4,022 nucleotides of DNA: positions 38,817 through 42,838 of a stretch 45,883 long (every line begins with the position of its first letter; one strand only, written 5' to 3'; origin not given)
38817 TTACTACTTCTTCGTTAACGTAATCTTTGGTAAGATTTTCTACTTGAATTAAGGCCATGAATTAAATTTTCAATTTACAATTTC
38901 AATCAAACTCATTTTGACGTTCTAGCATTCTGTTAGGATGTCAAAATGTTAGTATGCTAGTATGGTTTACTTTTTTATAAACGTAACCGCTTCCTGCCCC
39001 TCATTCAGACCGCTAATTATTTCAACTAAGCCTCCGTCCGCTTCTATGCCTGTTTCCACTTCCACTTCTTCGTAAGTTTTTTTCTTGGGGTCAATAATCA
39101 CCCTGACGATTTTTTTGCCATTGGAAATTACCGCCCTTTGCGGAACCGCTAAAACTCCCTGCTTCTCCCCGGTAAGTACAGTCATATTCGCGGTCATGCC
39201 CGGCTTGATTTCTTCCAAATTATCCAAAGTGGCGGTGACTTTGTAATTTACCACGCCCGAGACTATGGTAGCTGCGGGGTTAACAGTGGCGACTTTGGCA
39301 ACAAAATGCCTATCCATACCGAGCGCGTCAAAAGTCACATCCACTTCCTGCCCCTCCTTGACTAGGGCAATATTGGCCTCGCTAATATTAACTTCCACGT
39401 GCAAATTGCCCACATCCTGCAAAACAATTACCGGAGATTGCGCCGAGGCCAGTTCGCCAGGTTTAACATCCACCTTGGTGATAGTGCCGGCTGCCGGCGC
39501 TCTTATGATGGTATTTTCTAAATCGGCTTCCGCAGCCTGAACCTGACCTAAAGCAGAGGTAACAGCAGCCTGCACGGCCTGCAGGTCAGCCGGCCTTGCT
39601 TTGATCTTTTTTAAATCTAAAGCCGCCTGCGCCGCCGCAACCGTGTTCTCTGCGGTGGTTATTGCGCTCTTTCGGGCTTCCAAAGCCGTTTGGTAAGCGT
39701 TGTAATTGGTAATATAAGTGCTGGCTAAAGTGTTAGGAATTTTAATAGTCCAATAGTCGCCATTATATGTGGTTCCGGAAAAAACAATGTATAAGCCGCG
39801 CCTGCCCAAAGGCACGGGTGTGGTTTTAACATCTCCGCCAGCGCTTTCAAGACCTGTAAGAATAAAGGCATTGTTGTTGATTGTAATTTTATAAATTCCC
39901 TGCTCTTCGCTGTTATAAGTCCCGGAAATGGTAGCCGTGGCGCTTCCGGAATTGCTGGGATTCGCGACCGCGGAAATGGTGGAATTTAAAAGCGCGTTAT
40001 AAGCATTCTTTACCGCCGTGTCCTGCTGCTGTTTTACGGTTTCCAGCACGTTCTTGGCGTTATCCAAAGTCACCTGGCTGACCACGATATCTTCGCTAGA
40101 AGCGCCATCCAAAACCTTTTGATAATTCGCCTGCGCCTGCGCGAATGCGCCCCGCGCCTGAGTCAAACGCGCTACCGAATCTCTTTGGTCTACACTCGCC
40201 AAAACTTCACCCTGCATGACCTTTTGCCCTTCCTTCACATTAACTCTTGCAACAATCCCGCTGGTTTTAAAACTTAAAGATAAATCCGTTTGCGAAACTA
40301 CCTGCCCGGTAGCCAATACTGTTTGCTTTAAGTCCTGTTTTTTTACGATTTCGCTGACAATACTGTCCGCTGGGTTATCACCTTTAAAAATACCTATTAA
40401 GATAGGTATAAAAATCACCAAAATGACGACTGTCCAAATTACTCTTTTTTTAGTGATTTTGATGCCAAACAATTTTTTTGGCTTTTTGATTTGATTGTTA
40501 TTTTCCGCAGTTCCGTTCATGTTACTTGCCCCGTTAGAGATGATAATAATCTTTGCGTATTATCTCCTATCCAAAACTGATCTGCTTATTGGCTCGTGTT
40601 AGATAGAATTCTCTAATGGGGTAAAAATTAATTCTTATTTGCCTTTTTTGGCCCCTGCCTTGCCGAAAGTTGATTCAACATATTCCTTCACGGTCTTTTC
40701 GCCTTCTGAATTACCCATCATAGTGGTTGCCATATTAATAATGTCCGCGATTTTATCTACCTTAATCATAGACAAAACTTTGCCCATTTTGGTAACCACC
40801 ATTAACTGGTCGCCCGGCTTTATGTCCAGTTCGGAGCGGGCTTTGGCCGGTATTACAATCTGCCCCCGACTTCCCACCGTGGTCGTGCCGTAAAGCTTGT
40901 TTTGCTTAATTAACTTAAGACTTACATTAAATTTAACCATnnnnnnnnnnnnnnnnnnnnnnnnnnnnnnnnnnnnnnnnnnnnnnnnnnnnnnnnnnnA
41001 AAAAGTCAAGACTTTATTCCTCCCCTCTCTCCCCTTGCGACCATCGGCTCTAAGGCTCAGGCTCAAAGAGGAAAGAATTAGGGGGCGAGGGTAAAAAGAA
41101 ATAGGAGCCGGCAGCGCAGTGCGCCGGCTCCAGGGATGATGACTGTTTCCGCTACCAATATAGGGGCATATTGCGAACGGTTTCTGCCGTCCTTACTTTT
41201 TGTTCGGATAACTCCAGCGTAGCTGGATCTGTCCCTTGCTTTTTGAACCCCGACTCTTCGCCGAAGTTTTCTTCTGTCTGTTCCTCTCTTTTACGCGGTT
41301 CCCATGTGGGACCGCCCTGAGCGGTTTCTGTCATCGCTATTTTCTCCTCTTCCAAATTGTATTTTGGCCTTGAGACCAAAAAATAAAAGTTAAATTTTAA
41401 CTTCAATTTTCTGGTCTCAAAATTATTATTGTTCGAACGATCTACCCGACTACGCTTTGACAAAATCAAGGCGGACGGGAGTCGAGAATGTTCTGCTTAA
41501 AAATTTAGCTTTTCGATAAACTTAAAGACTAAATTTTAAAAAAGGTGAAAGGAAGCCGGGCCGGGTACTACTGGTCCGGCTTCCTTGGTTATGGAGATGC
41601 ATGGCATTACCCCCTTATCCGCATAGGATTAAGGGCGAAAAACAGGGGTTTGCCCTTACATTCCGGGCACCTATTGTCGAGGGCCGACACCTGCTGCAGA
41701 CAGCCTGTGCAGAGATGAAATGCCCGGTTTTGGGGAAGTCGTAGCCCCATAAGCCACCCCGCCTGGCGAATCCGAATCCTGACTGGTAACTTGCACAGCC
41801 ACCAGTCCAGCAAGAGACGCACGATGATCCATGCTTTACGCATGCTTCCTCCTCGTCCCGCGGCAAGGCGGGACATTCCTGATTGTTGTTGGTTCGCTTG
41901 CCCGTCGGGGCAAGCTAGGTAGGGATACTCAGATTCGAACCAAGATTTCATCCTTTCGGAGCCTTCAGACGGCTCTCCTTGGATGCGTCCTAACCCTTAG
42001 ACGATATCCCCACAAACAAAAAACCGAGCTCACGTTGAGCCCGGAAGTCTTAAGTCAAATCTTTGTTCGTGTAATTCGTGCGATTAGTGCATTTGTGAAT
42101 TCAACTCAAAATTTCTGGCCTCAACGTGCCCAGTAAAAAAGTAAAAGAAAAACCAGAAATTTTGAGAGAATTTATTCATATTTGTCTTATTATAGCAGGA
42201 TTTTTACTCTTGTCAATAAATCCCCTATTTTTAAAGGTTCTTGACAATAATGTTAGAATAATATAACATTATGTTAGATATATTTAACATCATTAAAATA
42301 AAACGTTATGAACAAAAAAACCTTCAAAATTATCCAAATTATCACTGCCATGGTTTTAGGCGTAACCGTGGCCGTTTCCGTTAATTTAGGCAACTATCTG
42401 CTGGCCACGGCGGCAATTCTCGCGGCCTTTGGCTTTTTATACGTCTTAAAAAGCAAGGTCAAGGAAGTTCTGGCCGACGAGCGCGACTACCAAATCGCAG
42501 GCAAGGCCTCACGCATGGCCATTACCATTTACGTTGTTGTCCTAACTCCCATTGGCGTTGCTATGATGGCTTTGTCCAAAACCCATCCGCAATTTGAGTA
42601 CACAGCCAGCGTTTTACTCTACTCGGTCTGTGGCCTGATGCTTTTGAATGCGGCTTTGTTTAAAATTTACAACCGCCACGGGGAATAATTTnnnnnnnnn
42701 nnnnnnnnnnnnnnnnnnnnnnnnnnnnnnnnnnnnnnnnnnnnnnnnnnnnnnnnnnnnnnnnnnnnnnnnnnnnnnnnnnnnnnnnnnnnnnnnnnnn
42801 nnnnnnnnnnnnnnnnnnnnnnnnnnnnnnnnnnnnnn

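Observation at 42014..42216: Consensus promoter driving a leaderless Phe/Trp/Tyr-run mini-ORF with antiterminator/terminator alternatives, ending 2 nt before a tRNA-like gene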

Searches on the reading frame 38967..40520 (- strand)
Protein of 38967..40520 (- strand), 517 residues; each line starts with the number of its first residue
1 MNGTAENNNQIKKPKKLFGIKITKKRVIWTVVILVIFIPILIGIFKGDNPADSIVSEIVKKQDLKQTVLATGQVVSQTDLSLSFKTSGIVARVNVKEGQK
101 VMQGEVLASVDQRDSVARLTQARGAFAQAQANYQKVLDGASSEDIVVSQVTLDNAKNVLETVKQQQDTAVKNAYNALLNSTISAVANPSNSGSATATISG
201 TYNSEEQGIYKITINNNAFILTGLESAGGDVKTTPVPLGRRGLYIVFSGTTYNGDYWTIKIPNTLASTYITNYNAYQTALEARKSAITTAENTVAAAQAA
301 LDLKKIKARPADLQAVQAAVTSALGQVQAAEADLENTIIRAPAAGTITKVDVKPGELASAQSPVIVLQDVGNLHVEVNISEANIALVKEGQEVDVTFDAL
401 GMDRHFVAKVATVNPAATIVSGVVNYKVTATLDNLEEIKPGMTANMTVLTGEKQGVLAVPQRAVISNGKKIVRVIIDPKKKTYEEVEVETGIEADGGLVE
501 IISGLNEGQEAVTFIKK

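Call 18: search_protein_families(library=pfam, proteins=[window:38967-40520:-], max_evalue=0.1)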
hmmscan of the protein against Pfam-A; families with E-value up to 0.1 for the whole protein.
window:38967-40520:- (517 aa): 7 families
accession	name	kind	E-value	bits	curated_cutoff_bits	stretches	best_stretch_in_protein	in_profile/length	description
PF16576.10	HlyD_D23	-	4.3e-16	59.3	30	2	293-444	77-214/214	Barrel-sandwich domain of CusB or HlyD membrane-fusion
PF13437.12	HlyD_3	-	3.3e-14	53.9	22.2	1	339-441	2-106/106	HlyD family secretion protein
PF13533.13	Biotin_lipoyl_2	-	2.3e-10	40.5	29.8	1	81-111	2-32/32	Biotin-lipoyl like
PF00364.28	Biotin_lipoyl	-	8.6e-05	22.7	22.1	1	86-110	13-36/73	Biotin-requiring enzyme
PF01551.29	Peptidase_M23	-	0.0019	18.8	28.7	0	88-114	50-76/96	Peptidase family M23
PF02666.20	PS_Dcarbxylase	-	0.02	15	22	0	339-457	83-164/198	Phosphatidylserine decarboxylase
PF13567.11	DUF4131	-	0.083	13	31.6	0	23-115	26-115/165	Domain of unknown function (DUF4131)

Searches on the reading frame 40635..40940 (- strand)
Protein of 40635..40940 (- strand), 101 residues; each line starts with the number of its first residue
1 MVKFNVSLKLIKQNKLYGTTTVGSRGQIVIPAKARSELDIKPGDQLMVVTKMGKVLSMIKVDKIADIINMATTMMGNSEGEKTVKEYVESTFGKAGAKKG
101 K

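Call 18: search_protein_families(library=pfam, proteins=[window:40635-40940:-], max_evalue=0.1)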
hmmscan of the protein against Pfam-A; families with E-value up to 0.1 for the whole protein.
window:40635-40940:- (101 aa): 4 families
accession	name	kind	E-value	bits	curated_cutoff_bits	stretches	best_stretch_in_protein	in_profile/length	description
PF04014.23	MazE_antitoxin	-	4.5e-08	33.3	24.7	1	20-48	2-30/48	Antidote-toxin recognition MazE, bacterial antitoxin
PF03459.23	TOBE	-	0.018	15.7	22.3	1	30-55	37-62/64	TOBE domain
PF02876.24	Stap_Strp_tox_C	-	0.035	14.8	27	1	9-64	40-92/96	Staphylococcal/Streptococcal toxin, beta-grasp domain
PF15937.10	PrlF_antitoxin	-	0.044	14.4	32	1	20-63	2-45/99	prlF antitoxin for toxin YhaV_toxin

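Call 19: search_protein_families(library=ncbifam, proteins=[window:40635-40940:-], max_evalue=0.1)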
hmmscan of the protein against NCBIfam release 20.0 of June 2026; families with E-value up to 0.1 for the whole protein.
window:40635-40940:- (101 aa): 11 families
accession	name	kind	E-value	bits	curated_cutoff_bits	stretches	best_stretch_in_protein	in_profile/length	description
TIGR01439.1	lp_hng_hel_AbrB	domain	2.1e-13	49.8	28.3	1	19-54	1-36/44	transcriptional regulator, AbrB family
NF040962.1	near_HgcAB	equivalog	1.1e-09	38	70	1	20-70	8-62/70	HgcAB-associated protein HgcC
NF006352.0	PRK08577.1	equivalog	0.0022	18.1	140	1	15-52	2-39/136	hypothetical protein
NF007429.0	PRK09974.1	equivalog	0.0025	17.7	125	1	16-56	11-52/114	type II toxin-antitoxin system PrlF family antitoxin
NF050106.1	TA_MazE_antitoxin_Deino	equivalog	0.0054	16.9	65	1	26-52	1-27/65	type II toxin-antitoxin system MazE family antitoxin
NF003682.0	PRK05305.2-2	equivalog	0.012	15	284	0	11-38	169-196/212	phosphatidylserine decarboxylase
TIGR02609.1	doc_partner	hypoth_equivalog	0.043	14.2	55.9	0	28-75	12-57/74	putative addiction module antidote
TIGR00638.1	Mop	subfamily_domain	0.052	13.6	55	1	28-56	37-65/70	molybdenum-pterin binding domain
TIGR01683.1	thiS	equivalog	0.058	13.7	37.45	1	9-53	18-62/64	sulfur carrier protein ThiS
NF052648.1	DynmDynABac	equivalog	0.064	11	1600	1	49-99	816-865/1187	dynamin GTPase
TIGR00242.1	TIGR00242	equivalog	0.066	13.2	98.35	1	20-77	8-62/144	division/cell wall cluster transcriptional repressor MraZ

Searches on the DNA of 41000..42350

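Call 6: search_rna_families(source=window, start=41000, end=42350, threshold=evalue, max_evalue=10, show_alignments=4)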
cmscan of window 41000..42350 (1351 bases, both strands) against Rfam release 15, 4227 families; matches with E-value up to 10: 26.
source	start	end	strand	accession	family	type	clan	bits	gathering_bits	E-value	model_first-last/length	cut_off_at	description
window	41920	42011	-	RF00005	tRNA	Gene; tRNA;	CL00001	38.6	29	2.9e-06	1-71/71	no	tRNA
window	41367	41509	-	RF01606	plasmodium_snoR31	Gene; snRNA; snoRNA; HACA-box;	-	25.5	60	0.78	1-145/145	no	small nucleolar RNA snoR31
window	42083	42191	+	RF04134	MIR7504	Gene; miRNA;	-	24.6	83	0.14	1-124/124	no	MIR7504 microRNA precursor family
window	41366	41424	-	RF03714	MIR774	Gene; miRNA;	-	24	80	0.089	1-98/98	no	MIR774 microRNA precursor family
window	42015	42186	-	RF01859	Phe_leader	Cis-reg; leader;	-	20.9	55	1.3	1-125/125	no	Phenylalanine leader peptide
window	41369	41420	+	RF04172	MIR8675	Gene; miRNA;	-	20.8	90.8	0.64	1-95/95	no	MIR8675 microRNA precursor family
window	41351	41424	-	RF03534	sRNA71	Gene; sRNA;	-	19.9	50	5.3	1-104/104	no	Staphylococcus sRNA71 small RNA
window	42261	42288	+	RF01349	CRISPR-DR40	Gene; CRISPR;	-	19.8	42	8.2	1-30/30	no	CRISPR RNA direct repeat element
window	41534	41597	+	RF00236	ctRNA_pGA1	Gene; antisense;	-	19.3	45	0.56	1-79/79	no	ctRNA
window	41369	41421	-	RF04209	MIR7533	Gene; miRNA;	-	18.9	230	0.49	1-249/249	no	MIR7533 microRNA precursor family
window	42111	42161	-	RF03394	mir-2574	Gene; miRNA;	-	18.8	90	1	1-68/68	no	mir-2574 microRNA precursor family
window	41364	41425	-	RF04097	MIR2630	Gene; miRNA;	-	18.6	144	0.68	1-229/229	no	MIR2630 microRNA precursor family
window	41348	41439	-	RF04150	MIR2655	Gene; miRNA;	-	18.6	122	4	1-267/267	no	MIR2655 microRNA precursor family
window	42091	42181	-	RF03719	mir-3914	Gene; miRNA;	-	17.7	97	2.1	1-95/95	no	mir-3914 microRNA precursor family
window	41542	41663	-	RF00558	L20_leader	Cis-reg; leader;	-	17.1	58.7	2.6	1-127/127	no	Ribosomal protein L20 leader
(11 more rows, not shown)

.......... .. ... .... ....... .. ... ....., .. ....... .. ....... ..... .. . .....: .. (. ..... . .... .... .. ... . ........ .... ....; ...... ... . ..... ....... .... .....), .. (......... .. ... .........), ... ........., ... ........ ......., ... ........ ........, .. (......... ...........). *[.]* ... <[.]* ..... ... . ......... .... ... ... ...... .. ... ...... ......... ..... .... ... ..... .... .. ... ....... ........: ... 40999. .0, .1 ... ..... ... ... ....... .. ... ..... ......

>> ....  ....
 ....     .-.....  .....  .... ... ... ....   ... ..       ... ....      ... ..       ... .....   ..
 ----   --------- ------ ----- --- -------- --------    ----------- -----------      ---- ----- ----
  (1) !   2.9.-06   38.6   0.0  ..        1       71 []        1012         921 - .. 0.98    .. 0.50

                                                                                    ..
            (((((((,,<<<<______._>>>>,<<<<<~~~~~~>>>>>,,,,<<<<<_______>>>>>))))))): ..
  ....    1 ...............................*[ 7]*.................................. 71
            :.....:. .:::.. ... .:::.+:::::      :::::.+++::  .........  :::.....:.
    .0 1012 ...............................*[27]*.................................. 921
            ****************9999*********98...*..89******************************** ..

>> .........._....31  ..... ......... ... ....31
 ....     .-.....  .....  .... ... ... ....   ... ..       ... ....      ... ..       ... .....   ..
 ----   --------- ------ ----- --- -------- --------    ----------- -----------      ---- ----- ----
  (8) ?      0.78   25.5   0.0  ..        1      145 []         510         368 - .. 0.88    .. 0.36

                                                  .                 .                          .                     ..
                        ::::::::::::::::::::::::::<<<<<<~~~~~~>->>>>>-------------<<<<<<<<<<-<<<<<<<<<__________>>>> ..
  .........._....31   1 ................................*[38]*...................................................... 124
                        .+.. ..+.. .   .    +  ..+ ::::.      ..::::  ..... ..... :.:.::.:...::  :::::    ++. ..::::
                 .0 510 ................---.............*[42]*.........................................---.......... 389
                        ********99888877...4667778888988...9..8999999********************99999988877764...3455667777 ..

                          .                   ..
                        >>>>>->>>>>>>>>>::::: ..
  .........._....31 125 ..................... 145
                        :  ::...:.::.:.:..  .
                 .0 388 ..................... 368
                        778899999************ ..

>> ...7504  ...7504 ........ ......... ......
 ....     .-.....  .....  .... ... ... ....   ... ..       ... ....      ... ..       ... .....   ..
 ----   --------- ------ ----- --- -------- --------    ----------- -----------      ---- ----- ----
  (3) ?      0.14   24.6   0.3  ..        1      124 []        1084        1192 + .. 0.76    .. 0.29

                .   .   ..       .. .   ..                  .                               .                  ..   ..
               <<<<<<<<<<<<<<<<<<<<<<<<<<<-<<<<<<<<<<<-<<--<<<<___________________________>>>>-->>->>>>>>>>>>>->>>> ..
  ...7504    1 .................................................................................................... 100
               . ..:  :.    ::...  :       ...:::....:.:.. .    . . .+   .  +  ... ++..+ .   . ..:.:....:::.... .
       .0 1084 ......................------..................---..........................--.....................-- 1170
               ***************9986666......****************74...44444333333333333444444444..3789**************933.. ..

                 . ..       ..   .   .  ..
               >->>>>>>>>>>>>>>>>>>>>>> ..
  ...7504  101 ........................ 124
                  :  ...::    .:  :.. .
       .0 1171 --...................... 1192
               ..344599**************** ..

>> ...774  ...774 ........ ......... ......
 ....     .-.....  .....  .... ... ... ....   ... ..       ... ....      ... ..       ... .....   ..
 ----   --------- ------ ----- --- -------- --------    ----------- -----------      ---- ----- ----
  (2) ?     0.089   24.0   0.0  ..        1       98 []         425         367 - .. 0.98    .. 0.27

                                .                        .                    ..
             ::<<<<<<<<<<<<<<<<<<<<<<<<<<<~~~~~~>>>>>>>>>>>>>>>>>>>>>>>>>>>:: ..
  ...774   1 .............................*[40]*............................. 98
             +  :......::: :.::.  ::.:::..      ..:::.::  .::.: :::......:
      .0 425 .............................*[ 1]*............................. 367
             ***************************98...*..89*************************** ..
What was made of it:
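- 41920..42011 (-): Degenerate tRNA-like gene, reached only by read-through. It has 27 nt in place of the anticodon loop. Rfam RF00005 gives 38.6 bits (call 6).
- On Rfam Phe_leader (RF01859): 20.9 bits, E = 1.3 for the window (call 6).
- On tRNA (Rfam RF00005), for the downstream element 42011-41920: 38.6 bits (call 6). 27 nt replace the loop (call 6).
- Checked: The Rfam tRNA model gives 38.6 bits against a gathering score of 29, but 27 nt sit where the 7-nt anticodon loop belongs (call 6).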

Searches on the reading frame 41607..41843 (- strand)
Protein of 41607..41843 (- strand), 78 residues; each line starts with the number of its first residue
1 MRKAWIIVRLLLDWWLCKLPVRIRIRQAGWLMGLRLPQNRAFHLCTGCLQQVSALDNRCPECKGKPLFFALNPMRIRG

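Call 18: search_protein_families(library=pfam, proteins=[window:41607-41843:-], max_evalue=0.1)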
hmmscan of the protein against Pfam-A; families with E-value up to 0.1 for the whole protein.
window:41607-41843:- (78 aa): 4 families
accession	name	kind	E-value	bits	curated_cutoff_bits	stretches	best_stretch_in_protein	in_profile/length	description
PF14570.12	zf-RING_4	-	0.0037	17.5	27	1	41-63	21-44/48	RING/Ubox like zinc-binding domain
PF03854.20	zf-P11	-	0.019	15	25.6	1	42-67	21-45/50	P-11 zinc finger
PF16685.11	zf-RING_10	-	0.028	14.9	31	1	42-65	23-46/70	zinc RING finger of MSL2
PF18912.6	DZR_2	-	0.028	14.7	27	1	39-66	18-45/56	Double zinc ribbon domain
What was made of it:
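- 41607..41843 (-): 78-aa zinc-ribbon ORF (CTGC...CPEC) with the Shine-Dalgarno sequence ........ at 41854-41847. It is the likely regulated gene. Only weak Pfam zinc-ribbon/RING hits (call 18).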

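Call 19: search_protein_families(library=ncbifam, proteins=[window:41607-41843:-], max_evalue=0.1)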
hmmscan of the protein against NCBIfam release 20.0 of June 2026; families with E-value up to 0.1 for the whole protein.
window:41607-41843:- (78 aa): 0 families

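Call 21: find_homologous_proteins(query=window:41607-41843:-, max_evalue=0.01)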
Query window:41607-41843:-: no candidate shares three 5-residue words with the query. No homologue found.
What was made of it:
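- Tried and rejected: A homology search with the window's zinc-ribbon ORF found nothing (call 21).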

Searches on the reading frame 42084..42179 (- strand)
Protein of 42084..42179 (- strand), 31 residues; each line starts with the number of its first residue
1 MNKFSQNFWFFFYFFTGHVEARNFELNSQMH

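Call 18: search_protein_families(library=pfam, proteins=[window:42084-42179:-], max_evalue=0.1)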
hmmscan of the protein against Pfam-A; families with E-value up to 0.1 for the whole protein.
window:42084-42179:- (31 aa): 0 families

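Call 19: search_protein_families(library=ncbifam, proteins=[window:42084-42179:-], max_evalue=0.1)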
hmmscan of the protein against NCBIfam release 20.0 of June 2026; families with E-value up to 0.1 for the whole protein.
window:42084-42179:- (31 aa): 0 families

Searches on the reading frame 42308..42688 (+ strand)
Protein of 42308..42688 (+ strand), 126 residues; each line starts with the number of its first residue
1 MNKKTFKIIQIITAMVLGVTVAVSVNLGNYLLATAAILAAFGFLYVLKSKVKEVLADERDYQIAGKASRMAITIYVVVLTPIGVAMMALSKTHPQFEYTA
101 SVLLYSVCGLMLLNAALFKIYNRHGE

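Call 14: find_encoding_contigs(protein=window:42308-42688:+, flank=6000, max_places=10)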
Protein window:42308-42688:+ (126 aa): 1 contig read that carries it; 1 place shown.
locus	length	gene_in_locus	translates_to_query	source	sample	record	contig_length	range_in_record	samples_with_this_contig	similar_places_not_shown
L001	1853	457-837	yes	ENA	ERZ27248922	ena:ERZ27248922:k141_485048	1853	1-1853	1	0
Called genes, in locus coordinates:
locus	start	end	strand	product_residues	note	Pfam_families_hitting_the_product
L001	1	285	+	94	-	?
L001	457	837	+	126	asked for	PF09946:DUF2178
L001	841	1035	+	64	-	PF12844:HTH_19, PF13443:HTH_26, PF01381:HTH_3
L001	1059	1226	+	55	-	-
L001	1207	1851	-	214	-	?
